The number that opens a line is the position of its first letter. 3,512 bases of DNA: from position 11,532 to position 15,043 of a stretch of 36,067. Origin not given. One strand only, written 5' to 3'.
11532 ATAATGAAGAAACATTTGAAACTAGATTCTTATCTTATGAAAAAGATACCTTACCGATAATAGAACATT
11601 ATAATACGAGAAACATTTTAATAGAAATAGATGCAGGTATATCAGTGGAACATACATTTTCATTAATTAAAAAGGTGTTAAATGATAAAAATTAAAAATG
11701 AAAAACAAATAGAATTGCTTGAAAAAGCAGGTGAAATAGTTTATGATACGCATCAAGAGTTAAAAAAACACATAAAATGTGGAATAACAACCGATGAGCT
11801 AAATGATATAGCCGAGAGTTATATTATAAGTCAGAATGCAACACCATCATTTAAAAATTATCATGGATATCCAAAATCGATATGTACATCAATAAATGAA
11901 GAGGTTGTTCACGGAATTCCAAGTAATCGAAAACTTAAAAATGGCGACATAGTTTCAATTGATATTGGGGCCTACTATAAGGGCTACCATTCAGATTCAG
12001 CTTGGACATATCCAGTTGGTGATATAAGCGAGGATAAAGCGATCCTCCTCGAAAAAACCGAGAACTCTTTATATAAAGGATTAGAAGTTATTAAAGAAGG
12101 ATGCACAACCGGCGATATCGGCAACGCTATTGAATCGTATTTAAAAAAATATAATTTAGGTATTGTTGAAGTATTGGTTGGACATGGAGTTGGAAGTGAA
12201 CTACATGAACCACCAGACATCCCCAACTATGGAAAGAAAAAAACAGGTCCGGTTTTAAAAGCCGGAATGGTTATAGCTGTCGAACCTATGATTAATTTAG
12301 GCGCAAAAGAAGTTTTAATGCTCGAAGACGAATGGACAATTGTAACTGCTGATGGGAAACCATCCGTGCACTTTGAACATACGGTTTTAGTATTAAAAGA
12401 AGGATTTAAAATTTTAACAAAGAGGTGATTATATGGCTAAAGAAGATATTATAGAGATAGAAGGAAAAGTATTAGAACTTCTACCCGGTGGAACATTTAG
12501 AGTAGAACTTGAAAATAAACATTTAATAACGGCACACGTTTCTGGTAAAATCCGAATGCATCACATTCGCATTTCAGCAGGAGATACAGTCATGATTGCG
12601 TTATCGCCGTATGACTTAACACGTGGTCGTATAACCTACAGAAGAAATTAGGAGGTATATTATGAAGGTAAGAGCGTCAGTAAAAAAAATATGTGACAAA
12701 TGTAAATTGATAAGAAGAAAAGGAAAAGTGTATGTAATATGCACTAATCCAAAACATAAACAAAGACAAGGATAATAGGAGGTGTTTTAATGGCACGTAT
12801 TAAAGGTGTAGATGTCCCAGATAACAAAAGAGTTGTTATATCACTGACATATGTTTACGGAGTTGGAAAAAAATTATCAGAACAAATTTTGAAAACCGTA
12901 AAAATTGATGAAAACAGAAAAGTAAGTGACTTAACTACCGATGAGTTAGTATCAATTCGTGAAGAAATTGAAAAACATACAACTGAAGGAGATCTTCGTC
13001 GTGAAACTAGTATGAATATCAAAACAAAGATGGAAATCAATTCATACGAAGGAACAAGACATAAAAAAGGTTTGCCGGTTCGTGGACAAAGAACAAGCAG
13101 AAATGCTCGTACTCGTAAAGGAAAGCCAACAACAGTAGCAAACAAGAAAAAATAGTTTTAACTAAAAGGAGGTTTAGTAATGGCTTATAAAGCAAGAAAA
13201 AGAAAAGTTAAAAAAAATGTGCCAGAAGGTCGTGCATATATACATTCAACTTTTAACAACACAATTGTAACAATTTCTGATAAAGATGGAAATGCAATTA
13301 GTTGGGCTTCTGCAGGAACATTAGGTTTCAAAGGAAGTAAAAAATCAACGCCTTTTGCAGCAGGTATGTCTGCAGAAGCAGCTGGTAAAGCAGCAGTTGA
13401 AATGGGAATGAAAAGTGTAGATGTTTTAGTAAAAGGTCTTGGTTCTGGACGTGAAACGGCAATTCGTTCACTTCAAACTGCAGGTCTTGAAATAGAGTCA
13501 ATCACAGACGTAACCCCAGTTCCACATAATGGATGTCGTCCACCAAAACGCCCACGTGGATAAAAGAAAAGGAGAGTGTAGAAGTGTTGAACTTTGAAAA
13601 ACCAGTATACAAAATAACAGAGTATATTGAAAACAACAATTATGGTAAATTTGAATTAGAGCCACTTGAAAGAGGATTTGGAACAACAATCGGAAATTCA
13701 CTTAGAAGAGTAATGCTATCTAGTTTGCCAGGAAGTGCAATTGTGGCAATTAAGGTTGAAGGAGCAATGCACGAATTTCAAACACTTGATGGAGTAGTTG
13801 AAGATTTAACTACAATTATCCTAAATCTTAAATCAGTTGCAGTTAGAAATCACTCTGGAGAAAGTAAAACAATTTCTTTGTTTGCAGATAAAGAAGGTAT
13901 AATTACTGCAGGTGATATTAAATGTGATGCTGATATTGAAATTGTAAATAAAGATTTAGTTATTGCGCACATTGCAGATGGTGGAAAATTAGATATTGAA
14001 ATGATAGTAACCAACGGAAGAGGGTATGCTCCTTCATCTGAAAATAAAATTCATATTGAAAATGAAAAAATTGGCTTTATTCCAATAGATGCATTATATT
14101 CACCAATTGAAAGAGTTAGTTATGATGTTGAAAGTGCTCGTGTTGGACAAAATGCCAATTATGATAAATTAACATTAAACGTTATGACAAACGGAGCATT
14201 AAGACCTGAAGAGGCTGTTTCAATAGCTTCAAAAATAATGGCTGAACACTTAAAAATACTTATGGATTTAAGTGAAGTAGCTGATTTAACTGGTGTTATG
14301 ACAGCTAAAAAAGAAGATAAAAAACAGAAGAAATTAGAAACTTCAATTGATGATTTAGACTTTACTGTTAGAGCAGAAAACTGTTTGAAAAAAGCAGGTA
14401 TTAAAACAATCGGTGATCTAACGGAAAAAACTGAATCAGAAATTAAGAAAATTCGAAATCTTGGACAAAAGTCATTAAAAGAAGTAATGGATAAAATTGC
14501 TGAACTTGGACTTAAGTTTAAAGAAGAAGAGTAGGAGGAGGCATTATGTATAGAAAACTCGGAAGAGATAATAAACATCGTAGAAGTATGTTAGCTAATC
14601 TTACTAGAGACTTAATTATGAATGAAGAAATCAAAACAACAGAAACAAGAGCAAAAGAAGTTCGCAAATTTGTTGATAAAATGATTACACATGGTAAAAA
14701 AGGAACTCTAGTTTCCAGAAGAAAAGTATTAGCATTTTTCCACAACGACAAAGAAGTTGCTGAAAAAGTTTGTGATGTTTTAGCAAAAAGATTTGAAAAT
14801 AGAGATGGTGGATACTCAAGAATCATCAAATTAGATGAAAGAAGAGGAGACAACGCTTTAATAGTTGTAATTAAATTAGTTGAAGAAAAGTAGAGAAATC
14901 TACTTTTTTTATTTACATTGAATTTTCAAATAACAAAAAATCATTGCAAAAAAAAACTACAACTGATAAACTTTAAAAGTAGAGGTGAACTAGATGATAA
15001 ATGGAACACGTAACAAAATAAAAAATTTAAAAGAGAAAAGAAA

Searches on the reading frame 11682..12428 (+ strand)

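Call 15: search_protein_families(library=pfam, proteins=[window:11682-12428:+], max_evalue=0.001)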
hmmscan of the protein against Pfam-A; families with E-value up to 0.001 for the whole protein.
window:11682-12428:+ (248 aa): 1 family
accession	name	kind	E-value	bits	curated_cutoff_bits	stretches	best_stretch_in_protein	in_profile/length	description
PF00557.29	Peptidase_M24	-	1.8e-51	175.3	23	1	11-237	1-206/208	Metallopeptidase family M24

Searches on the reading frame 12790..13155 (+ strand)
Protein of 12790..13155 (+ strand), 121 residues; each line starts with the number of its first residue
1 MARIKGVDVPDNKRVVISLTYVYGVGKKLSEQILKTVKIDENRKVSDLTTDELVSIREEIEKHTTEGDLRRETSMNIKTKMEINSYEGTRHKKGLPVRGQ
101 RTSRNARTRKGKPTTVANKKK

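Call 15: search_protein_families(library=pfam, proteins=[window:12790-13155:+], max_evalue=0.001)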
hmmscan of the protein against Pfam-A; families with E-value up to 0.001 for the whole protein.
window:12790-13155:+ (121 aa): 1 family
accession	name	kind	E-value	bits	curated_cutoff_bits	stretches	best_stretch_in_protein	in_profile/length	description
PF00416.27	Ribosomal_S13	-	9.6e-29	100.8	31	1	3-108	1-128/128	Ribosomal protein S13/S18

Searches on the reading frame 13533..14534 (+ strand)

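Call 15: search_protein_families(library=pfam, proteins=[window:13533-14534:+], max_evalue=0.001)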
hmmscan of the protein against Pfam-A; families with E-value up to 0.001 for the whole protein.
window:13533-14534:+ (333 aa): 3 families
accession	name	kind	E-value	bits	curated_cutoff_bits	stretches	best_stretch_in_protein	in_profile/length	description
PF01000.31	RNA_pol_A_bac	-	8.8e-31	107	33.9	1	73-190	1-119/119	RNA polymerase Rpb3/RpoA insert domain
PF03118.21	RNA_pol_A_CTD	-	3.1e-25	88.1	23.8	1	260-324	3-67/67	Bacterial RNA polymerase, alpha chain C terminal domain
PF01193.29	RNA_pol_L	-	9.5e-24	83.4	24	1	43-240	1-74/74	RNA polymerase Rpb3/Rpb11 dimerisation domain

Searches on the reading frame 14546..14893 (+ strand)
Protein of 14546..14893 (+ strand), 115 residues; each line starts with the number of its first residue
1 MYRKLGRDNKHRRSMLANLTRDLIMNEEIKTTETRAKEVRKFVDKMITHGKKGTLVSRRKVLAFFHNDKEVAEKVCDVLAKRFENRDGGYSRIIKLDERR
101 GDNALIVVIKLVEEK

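Call 15: search_protein_families(library=pfam, proteins=[window:14546-14893:+], max_evalue=0.001)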
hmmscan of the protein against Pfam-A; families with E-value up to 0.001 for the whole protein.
window:14546-14893:+ (115 aa): 1 family
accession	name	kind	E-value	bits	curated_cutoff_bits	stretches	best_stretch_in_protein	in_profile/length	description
PF01196.24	Ribosomal_L17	-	2.5e-32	112.1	27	1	15-112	1-97/97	Ribosomal protein L17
